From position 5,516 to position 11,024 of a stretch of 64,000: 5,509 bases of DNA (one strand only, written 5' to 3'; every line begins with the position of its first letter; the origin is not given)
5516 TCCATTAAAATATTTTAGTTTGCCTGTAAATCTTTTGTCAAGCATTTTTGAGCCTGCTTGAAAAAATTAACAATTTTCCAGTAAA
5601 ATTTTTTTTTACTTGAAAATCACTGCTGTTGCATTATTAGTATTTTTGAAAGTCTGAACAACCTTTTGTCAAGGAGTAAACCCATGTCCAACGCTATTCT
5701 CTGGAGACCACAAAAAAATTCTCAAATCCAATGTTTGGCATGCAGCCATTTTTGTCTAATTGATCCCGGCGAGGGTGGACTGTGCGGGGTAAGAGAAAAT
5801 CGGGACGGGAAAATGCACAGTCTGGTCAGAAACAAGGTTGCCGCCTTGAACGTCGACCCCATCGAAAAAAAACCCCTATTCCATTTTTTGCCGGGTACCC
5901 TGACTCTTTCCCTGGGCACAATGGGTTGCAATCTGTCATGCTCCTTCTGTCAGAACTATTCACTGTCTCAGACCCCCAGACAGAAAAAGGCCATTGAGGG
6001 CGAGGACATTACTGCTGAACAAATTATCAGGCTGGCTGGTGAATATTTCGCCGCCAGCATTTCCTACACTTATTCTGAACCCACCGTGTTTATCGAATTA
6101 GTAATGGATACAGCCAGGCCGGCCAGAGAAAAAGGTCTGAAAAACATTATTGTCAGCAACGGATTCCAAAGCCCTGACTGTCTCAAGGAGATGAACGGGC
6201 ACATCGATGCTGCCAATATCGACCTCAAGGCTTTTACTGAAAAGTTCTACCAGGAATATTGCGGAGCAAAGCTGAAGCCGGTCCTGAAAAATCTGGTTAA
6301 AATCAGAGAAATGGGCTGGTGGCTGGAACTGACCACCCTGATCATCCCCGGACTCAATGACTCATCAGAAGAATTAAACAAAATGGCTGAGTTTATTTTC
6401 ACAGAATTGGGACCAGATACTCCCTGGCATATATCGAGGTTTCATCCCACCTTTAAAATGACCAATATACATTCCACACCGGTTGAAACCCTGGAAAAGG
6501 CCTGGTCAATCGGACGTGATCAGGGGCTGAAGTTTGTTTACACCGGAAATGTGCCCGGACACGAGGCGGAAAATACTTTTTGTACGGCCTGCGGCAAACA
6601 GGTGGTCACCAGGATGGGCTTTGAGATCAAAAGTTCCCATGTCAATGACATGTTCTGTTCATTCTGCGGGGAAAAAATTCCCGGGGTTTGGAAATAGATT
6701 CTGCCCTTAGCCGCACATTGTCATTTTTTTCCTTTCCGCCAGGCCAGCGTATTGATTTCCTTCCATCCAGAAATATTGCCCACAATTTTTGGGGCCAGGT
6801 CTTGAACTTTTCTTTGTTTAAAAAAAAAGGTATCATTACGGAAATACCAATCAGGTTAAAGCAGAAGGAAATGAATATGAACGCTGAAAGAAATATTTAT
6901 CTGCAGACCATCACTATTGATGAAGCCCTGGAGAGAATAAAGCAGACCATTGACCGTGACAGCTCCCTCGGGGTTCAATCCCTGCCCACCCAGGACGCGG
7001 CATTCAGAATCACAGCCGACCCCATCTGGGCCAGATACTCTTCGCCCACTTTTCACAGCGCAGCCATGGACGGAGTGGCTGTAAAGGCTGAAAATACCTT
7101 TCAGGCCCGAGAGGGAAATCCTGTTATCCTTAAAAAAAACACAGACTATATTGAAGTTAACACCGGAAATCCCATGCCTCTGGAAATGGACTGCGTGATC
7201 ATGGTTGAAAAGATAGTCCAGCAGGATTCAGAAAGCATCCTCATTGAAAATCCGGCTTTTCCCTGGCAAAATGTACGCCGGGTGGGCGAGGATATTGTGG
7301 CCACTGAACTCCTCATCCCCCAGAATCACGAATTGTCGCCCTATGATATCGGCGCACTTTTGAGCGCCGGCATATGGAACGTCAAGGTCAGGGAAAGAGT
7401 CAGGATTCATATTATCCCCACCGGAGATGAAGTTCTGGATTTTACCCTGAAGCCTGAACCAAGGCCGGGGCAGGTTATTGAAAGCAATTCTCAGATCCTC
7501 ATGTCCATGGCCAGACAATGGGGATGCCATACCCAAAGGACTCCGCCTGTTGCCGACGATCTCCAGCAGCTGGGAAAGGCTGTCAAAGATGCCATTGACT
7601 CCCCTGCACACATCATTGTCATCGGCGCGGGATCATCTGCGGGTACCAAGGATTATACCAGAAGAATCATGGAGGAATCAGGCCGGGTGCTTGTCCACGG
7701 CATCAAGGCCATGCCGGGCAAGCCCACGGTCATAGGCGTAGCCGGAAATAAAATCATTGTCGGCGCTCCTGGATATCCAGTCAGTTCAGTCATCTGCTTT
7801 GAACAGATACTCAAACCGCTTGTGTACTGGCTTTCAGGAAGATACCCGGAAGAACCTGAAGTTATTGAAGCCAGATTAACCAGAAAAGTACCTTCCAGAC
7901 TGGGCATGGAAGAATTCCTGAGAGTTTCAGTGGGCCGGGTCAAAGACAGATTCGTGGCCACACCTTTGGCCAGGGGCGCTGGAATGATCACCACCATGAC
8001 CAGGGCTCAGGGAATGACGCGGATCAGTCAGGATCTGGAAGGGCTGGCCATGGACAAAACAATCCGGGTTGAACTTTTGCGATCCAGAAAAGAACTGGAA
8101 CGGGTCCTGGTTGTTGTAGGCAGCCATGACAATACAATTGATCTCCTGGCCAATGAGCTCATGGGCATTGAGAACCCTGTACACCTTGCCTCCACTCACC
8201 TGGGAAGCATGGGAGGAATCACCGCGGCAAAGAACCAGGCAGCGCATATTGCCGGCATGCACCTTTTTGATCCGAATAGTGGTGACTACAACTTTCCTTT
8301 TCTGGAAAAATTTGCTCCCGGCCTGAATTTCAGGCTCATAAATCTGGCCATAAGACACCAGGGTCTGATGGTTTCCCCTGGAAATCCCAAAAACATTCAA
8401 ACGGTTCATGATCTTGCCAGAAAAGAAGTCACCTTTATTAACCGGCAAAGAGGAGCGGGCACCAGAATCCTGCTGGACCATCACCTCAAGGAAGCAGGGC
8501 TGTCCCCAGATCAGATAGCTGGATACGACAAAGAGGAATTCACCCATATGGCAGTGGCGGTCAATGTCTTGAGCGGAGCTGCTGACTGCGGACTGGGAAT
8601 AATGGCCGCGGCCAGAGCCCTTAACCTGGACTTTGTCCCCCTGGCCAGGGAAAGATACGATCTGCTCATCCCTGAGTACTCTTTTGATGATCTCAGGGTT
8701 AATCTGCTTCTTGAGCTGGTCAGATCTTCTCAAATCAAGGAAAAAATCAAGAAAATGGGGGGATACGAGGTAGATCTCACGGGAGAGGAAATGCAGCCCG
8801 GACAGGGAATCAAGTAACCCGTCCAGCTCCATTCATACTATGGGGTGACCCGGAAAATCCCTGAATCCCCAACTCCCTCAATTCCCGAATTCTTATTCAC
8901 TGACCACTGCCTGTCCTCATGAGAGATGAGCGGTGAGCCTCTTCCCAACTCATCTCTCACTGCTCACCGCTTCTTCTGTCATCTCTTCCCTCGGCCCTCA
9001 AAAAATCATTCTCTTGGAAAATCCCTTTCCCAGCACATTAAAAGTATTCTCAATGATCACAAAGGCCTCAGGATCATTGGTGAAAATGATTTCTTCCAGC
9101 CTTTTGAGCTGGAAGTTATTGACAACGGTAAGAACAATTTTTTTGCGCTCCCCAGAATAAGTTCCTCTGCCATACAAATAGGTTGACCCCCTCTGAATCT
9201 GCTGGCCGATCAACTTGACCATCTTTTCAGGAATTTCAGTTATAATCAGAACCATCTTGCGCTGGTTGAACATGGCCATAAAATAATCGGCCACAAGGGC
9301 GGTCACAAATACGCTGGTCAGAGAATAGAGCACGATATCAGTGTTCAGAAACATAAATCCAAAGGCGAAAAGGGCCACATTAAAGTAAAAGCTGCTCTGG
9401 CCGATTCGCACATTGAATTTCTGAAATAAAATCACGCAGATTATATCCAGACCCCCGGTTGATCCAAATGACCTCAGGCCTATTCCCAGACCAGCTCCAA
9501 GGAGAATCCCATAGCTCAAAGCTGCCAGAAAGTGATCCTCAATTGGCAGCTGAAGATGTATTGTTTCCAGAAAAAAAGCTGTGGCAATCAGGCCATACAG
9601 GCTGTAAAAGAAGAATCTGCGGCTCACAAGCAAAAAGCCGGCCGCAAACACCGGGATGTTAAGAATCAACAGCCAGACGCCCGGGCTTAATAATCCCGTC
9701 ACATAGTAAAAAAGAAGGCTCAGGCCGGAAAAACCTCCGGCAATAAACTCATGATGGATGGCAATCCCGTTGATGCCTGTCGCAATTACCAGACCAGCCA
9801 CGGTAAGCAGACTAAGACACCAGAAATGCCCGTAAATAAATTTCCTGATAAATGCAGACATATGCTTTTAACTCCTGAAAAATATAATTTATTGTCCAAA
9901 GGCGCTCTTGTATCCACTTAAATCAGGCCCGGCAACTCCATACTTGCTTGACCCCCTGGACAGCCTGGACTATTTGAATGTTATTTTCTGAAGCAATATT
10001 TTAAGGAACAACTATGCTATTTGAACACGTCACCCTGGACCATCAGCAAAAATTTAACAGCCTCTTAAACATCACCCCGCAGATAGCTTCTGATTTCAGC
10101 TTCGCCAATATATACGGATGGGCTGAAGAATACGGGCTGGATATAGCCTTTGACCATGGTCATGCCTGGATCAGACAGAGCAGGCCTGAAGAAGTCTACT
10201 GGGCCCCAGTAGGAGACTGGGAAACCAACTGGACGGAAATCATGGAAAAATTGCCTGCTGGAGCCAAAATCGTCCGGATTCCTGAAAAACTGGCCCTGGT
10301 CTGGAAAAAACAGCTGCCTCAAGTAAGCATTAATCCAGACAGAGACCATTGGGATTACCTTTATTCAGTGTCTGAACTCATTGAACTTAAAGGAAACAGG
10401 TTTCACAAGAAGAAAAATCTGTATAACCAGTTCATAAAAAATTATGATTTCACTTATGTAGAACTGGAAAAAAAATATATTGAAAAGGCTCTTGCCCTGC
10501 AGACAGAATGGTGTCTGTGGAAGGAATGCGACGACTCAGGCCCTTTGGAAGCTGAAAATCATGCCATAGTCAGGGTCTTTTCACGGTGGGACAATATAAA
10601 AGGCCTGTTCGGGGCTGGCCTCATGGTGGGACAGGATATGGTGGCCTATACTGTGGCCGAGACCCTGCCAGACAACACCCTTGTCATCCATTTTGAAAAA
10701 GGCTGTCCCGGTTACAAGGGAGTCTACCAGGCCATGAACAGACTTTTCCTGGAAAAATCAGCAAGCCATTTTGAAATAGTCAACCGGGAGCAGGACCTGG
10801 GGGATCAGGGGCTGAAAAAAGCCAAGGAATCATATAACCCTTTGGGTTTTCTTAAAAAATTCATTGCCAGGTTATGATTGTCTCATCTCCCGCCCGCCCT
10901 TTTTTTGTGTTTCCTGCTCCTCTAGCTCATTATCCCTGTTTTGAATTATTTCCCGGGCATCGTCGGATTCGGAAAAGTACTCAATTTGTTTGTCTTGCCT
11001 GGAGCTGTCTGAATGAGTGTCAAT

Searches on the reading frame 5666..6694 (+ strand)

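Call 39: search_protein_families(library=pfam, proteins=[window:5666-6694:+], max_evalue=0.00001)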
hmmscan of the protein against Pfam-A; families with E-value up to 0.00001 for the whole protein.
window:5666-6694:+ (343 aa): 1 family
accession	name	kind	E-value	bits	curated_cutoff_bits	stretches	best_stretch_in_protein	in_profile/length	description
PF04055.27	Radical_SAM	-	1.6e-18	67.9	29.5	1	85-241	4-163/166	Radical SAM superfamily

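Call 43: search_protein_families(library=ncbifam, proteins=[window:5666-6694:+], max_evalue=0.00001)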
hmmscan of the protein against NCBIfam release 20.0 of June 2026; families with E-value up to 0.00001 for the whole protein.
window:5666-6694:+ (343 aa): 17 families
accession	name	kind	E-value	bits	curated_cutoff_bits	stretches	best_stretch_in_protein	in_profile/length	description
TIGR04337.1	AmmeMemoSam_rS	hypoth_equivalog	4.8e-107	357.8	220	1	13-342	4-333/349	AmmeMemoRadiSam system radical SAM enzyme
TIGR02493.1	PFLA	equivalog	3.5e-15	56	231.75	1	86-244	23-183/235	pyruvate formate-lyase-activating protein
TIGR04041.1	activase_YjjW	hypoth_equivalog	3.6e-15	56.1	250.2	1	114-271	92-250/276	YjjW family glycine radical enzyme activase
TIGR02494.1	PFLE_PFLC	subfamily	2.9e-13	49.7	174.35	1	112-255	101-250/293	glycyl-radical enzyme activating protein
TIGR02495.1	NrdG2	equivalog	3.7e-13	49.3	131.15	1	76-246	14-182/193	anaerobic ribonucleoside-triphosphate reductase activating protein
NF048010.1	SfplDhtActHpsHDes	equivalog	2.8e-11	42.8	430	1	136-260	139-264/298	(2S)-3-sulfopropanediol dehydratase activating enzyme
TIGR04003.1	rSAM_BssD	equivalog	4.9e-11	42.3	496.45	1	107-244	100-244/314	[benzylsuccinate synthase]-activating enzyme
NF033717.2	HPDL_rSAM_activ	equivalog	5.1e-11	42.4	420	1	132-244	134-248/311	4-hydroxyphenylacetate decarboxylase activase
TIGR04038.1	tatD_link_rSAM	subfamily_domain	1e-09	38.5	129.7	1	85-204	15-139/192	TatD family nuclease-associated radical SAM protein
TIGR02666.1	moaA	equivalog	3.8e-09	36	284.05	1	85-245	17-181/336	GTP 3',8-cyclase MoaA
NF033719.1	ind_deCO2_activ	equivalog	9e-09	35.1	425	1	92-244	87-245/302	indoleacetate decarboxylase activase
NF043069.1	T4HPD_activ_SAM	equivalog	3.9e-08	33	425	1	92-245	82-240/299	trans-4-hydroxy-L-proline dehydratase activase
NF048008.1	SfplDhtActHpfHKleb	equivalog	4.4e-08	32.8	500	1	134-249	132-247/308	(2S)-3-sulfopropanediol dehydratase activating enzyme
TIGR04395.1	cutC_activ_rSAM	equivalog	1.2e-07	31.3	360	1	101-244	96-245/309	choline TMA-lyase-activating enzyme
NF038283.1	viperin_w_prok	equivalog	1.6e-06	27.6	180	1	86-192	10-119/281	viperin family antiviral radical SAM protein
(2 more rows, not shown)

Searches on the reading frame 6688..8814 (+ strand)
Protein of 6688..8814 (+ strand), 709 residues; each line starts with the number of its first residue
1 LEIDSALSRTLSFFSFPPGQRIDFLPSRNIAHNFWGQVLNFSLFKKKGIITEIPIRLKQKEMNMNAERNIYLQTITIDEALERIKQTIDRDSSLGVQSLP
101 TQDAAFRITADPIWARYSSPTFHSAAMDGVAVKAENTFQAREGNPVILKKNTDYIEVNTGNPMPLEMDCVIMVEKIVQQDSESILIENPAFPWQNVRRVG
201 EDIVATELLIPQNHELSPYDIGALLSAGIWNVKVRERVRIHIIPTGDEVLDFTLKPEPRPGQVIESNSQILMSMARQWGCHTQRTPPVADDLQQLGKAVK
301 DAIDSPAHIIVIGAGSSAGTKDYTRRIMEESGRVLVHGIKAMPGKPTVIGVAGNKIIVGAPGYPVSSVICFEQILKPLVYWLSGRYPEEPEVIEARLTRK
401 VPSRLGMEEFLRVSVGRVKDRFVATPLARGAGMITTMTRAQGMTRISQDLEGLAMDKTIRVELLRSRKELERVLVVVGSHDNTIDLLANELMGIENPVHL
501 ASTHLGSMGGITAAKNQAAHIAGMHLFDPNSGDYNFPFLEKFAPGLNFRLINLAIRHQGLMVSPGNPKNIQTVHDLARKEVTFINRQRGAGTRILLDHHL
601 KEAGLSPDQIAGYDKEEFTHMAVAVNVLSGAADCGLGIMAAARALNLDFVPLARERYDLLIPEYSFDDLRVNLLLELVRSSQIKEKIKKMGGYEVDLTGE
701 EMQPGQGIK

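Call 39: search_protein_families(library=pfam, proteins=[window:6688-8814:+], max_evalue=0.00001)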
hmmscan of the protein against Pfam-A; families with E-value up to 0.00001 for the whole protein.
window:6688-8814:+ (709 aa): 5 families
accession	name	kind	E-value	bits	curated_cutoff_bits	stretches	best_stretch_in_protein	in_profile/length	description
PF12727.12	PBP_like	-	1.9e-74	249.5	27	1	489-678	2-192/193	PBP superfamily domain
PF03453.22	MoeA_N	-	1.8e-34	119.2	30.8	1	75-228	1-160/160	MoeA N-terminal region (domain I and II)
PF00994.29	MoCF_biosynth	-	1.4e-23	83.7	26.6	1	242-379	2-142/144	Probable molybdopterin binding domain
PF03454.20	MoeA_C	-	1.7e-09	38.2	22.1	1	395-463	2-71/72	MoeA C-terminal region (domain IV)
PF12974.12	Phosphonate-bd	-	2.3e-06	27.6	27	1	563-642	91-167/242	ABC transporter, phosphonate, periplasmic substrate-binding protein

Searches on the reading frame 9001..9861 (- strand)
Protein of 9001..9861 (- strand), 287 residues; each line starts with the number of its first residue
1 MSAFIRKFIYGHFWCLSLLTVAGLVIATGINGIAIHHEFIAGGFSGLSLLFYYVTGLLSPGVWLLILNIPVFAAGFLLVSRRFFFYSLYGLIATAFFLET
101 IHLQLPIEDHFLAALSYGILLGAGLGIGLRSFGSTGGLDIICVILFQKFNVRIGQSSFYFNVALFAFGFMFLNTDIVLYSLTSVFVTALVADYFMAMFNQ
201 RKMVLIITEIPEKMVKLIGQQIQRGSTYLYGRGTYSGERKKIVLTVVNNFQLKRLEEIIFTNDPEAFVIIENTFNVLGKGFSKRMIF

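Call 39: search_protein_families(library=pfam, proteins=[window:9001-9861:-], max_evalue=0.00001)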
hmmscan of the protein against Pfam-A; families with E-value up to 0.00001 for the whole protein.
window:9001-9861:- (287 aa): 2 families
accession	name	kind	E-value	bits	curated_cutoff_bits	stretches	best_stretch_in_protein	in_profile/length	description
PF02588.21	YitT_membrane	-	1.4e-49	168.7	24.3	1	17-218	3-204/205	Uncharacterised 5xTM membrane BCR, YitT family COG1284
PF10035.14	DUF2179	-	5.1e-19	68.3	22.8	1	224-278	1-55/55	Uncharacterized protein conserved in bacteria (DUF2179)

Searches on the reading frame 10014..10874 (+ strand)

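Call 39: search_protein_families(library=pfam, proteins=[window:10014-10874:+], max_evalue=0.00001)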
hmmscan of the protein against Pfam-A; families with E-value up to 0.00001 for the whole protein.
window:10014-10874:+ (287 aa): 1 family
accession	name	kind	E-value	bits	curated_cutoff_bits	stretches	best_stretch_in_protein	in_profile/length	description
PF09924.15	LPG_synthase_C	-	6.4e-38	130.9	27.5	1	22-285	5-297/298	Phosphatidylglycerol lysyltransferase, C-terminal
